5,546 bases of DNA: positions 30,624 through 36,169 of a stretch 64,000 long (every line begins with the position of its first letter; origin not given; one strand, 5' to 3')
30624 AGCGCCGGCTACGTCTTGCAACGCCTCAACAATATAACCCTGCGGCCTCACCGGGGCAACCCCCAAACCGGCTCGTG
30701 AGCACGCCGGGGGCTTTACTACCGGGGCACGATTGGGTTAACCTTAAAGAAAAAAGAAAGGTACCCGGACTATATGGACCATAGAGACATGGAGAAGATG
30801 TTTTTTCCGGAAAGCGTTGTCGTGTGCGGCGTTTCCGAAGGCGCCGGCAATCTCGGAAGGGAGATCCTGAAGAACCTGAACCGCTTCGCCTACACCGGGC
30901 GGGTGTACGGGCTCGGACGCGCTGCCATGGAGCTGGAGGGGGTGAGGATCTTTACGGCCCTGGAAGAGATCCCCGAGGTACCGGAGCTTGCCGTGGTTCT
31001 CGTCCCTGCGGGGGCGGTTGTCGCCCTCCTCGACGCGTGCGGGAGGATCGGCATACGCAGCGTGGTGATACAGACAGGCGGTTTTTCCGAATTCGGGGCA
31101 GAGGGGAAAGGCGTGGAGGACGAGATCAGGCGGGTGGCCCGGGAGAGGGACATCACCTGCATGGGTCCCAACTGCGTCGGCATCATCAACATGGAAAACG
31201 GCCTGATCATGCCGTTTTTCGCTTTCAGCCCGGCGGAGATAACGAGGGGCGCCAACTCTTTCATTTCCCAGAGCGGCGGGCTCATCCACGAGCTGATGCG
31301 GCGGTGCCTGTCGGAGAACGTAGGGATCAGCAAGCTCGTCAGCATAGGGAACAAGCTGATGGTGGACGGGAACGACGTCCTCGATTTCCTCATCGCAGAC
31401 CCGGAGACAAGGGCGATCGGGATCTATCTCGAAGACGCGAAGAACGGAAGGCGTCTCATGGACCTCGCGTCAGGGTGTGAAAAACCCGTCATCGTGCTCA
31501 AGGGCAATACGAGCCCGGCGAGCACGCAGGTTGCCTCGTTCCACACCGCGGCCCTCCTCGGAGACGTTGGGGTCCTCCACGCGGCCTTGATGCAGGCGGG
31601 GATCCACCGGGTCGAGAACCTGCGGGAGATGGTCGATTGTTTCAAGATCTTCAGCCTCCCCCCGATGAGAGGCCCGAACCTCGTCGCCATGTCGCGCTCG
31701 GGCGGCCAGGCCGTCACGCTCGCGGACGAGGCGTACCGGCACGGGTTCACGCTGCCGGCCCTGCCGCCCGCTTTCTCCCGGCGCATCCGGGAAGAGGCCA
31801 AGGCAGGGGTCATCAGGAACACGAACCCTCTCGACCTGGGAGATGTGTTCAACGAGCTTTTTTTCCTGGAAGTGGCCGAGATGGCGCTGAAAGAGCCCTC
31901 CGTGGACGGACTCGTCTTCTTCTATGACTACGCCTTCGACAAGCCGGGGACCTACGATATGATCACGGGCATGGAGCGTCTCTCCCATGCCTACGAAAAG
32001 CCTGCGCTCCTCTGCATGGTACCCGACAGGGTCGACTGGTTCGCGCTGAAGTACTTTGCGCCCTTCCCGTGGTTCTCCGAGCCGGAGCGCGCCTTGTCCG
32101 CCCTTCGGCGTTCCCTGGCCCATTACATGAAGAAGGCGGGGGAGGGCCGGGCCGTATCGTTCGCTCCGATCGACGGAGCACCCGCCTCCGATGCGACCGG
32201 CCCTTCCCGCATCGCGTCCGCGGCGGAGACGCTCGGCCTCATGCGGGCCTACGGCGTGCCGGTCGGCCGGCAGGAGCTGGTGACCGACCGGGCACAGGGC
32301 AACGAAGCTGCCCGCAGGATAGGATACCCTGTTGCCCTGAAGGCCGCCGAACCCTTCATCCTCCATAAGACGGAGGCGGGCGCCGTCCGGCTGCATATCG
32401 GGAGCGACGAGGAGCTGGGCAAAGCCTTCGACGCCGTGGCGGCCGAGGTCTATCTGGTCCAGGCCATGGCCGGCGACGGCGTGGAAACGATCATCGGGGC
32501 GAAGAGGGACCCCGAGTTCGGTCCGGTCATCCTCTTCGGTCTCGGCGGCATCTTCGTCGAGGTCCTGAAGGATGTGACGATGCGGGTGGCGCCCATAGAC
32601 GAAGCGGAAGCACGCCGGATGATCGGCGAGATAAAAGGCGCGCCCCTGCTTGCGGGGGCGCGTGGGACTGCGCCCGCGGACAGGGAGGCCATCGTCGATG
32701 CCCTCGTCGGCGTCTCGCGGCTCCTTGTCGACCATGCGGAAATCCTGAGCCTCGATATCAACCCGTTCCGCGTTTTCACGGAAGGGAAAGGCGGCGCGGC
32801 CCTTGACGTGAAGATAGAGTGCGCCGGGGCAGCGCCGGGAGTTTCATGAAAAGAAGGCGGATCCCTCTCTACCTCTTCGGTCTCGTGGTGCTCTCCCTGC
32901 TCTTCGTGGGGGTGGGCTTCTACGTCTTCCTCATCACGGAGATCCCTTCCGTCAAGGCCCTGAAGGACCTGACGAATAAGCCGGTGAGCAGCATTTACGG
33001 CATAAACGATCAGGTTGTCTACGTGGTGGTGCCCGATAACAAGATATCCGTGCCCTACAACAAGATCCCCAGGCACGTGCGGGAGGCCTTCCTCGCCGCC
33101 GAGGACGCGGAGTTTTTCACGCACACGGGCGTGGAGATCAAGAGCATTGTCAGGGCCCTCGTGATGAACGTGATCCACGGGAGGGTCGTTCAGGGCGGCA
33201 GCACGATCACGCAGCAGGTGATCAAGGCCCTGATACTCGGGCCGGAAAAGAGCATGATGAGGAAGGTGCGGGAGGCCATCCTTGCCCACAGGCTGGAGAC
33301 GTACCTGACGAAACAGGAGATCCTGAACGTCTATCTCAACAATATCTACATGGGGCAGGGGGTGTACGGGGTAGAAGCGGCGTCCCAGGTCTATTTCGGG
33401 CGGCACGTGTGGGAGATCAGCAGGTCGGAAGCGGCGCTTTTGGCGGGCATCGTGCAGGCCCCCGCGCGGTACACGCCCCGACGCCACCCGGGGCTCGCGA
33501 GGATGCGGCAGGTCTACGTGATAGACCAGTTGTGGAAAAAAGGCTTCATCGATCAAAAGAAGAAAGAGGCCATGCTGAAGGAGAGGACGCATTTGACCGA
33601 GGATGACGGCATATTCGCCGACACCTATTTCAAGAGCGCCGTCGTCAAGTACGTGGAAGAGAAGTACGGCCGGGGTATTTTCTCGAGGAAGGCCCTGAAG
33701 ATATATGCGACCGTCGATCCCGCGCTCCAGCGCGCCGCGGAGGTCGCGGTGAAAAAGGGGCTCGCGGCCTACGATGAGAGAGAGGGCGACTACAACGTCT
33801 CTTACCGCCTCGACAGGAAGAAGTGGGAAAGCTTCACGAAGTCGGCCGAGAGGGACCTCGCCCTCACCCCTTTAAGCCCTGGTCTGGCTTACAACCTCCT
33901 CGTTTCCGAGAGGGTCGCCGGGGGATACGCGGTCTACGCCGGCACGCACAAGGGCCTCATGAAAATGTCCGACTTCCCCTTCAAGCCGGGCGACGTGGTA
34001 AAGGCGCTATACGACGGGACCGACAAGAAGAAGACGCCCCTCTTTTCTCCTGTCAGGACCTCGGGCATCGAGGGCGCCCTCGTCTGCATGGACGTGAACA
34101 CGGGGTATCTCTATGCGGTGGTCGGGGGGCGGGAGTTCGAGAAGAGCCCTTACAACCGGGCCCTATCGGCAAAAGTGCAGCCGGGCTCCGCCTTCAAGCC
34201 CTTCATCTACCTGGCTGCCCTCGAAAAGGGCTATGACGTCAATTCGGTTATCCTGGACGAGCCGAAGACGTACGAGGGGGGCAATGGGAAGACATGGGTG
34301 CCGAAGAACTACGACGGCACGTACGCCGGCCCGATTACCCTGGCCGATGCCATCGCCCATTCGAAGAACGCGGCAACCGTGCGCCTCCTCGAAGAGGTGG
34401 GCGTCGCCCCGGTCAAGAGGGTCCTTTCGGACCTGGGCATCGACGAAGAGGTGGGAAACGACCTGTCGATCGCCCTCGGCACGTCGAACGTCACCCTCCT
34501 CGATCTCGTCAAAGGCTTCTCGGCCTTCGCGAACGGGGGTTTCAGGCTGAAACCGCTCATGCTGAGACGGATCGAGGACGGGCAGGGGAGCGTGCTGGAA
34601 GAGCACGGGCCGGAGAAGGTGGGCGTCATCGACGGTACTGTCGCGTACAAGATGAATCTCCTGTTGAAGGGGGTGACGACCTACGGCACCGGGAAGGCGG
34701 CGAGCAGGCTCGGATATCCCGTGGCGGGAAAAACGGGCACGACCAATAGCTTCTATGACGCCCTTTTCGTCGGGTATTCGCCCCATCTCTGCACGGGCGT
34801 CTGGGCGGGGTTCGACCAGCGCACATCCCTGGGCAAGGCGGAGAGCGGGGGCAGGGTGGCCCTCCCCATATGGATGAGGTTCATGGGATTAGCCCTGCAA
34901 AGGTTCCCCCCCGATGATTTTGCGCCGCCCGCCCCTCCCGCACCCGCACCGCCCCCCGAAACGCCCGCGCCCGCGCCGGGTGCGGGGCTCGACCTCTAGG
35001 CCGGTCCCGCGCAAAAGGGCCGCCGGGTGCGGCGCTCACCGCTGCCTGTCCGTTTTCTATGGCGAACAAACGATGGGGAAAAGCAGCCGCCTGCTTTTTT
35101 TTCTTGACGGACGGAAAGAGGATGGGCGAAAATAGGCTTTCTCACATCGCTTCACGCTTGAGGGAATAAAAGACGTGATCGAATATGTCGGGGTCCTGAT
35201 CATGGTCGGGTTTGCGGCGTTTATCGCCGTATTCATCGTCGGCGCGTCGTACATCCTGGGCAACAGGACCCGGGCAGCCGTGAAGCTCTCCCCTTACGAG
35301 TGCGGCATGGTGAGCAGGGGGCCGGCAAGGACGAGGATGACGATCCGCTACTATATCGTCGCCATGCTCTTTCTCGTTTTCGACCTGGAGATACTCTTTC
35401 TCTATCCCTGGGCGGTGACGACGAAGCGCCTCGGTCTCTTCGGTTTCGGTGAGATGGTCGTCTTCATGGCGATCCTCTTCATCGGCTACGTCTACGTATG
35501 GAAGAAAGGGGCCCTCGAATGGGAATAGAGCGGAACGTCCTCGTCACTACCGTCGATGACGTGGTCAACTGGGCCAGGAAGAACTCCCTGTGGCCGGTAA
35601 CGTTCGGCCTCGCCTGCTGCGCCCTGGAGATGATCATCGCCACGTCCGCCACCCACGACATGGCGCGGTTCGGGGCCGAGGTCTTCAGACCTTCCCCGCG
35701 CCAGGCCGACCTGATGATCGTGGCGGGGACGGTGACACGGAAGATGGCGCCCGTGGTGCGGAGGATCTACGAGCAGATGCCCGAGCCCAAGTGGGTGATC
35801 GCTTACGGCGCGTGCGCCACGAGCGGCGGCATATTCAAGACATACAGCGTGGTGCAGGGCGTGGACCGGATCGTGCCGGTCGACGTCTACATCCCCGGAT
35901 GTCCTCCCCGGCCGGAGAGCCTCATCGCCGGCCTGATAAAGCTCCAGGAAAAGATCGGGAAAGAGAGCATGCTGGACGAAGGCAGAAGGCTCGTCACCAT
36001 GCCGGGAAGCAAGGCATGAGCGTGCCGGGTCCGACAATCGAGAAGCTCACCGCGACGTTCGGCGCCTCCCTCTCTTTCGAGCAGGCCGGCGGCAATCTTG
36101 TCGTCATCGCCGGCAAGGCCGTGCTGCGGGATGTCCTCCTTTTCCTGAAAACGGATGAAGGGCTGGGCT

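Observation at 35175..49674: Complex I operon without nuoE/nuoF: a NuoF-Fe-S::GltD-like flavoprotein plus a NuoG/SfrA-like subunit form the input module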

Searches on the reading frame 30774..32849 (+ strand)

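Call 38: search_protein_families(library=pfam, proteins=[window:30774-32849:+], max_evalue=0.0001)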
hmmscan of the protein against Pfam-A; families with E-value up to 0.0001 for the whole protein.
window:30774-32849:+ (691 aa): 4 families
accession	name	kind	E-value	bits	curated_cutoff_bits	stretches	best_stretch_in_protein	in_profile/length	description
PF13549.11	ATP-grasp_5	-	1.8e-59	201.2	27.6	1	480-682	9-220/221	ATP-grasp domain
PF13607.11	Succ_CoA_lig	-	4.2e-41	140.4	27.4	1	159-293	2-138/138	Succinyl-CoA ligase like flavodoxin domain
PF13380.12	CoA_binding_2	-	2.6e-16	60.5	22.8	1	14-139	2-115/116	CoA binding domain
PF02629.25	CoA_binding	-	1.3e-05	26.3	22.3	1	14-101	5-95/97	CoA binding domain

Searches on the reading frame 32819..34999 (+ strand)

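Call 38: search_protein_families(library=pfam, proteins=[window:32819-34999:+], max_evalue=0.0001)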
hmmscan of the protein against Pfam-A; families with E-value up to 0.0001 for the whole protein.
window:32819-34999:+ (726 aa): 2 families
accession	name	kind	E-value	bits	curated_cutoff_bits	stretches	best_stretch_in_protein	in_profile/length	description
PF00912.28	Transgly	-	1.1e-60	204.5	27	1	72-238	11-177/178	Transglycosylase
PF00905.27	Transpeptidase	-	1.1e-33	117.2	22.1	1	419-655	1-266/299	Penicillin binding protein transpeptidase domain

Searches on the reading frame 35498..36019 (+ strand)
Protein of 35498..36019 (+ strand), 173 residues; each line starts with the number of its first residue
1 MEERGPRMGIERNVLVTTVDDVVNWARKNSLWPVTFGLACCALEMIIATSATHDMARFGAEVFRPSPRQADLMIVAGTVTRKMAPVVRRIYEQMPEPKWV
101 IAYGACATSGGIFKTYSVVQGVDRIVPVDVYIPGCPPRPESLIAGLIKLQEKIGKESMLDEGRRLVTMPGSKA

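Call 5: search_protein_families(library=ncbifam, proteins=[window:35498-36019:+], max_evalue=0.001)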
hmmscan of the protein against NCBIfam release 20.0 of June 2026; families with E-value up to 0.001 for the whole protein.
window:35498-36019:+ (173 aa): 17 families
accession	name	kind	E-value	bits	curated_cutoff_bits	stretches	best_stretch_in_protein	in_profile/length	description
NF005012.1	PRK06411.1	subfamily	1.6e-76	255.5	116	1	10-158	15-163/166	NADH-quinone oxidoreductase subunit NuoB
NF011390.0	PRK14815.1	equivalog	6.1e-76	253.8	281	1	9-159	13-163/183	NADH dehydrogenase subunit B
TIGR01957.1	nuoB_fam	subfamily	5.4e-74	246.9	142.7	1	13-155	1-144/145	NADH-quinone oxidoreductase subunit B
NF011394.0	PRK14819.1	equivalog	2.8e-73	246.7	312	1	8-158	9-161/264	NADH-quinone oxidoreductase subunit B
NF009808.0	PRK13292.1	equivalog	1.8e-72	244.4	1156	1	10-170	6-164/791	NADH-quinone oxidoreductase subunit B/C/D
NF011391.0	PRK14816.1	equivalog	7.9e-65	218.1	283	1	12-159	35-183/196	NADH-quinone oxidoreductase subunit B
NF011395.0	PRK14820.1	equivalog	9.8e-65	217.7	263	1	14-158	18-162/180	NADH-quinone oxidoreductase subunit B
NF011388.0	PRK14813.1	equivalog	6e-63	212.1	294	1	11-158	10-158/189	NADH dehydrogenase subunit B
NF011389.0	PRK14814.1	equivalog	3.1e-61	206.4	285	1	14-158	18-162/186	NADH dehydrogenase subunit B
NF011393.0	PRK14818.1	equivalog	6.9e-60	201.5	255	1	16-161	18-163/173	NADH dehydrogenase subunit B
NF011392.0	PRK14817.1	equivalog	1.3e-58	197.7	271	1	15-157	22-164/182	NADH-quinone oxidoreductase subunit B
TIGR03294.1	FrhG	equivalog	8.4e-08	32.2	245.5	1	69-148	50-139/228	coenzyme F420 hydrogenase subunit gamma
NF045875.1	F420_non_VhuG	exception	5.5e-07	29.1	450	1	117-151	131-165/286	F420-non-reducing hydrogenase subunit VhuG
TIGR00391.1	hydA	subfamily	0.0002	20.6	179.5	1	93-161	146-218/365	hydrogenase small subunit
NF045520.1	H2_NiFeSe_small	exception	0.00026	20.5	470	1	74-158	121-214/314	NiFeSe hydrogenase small subunit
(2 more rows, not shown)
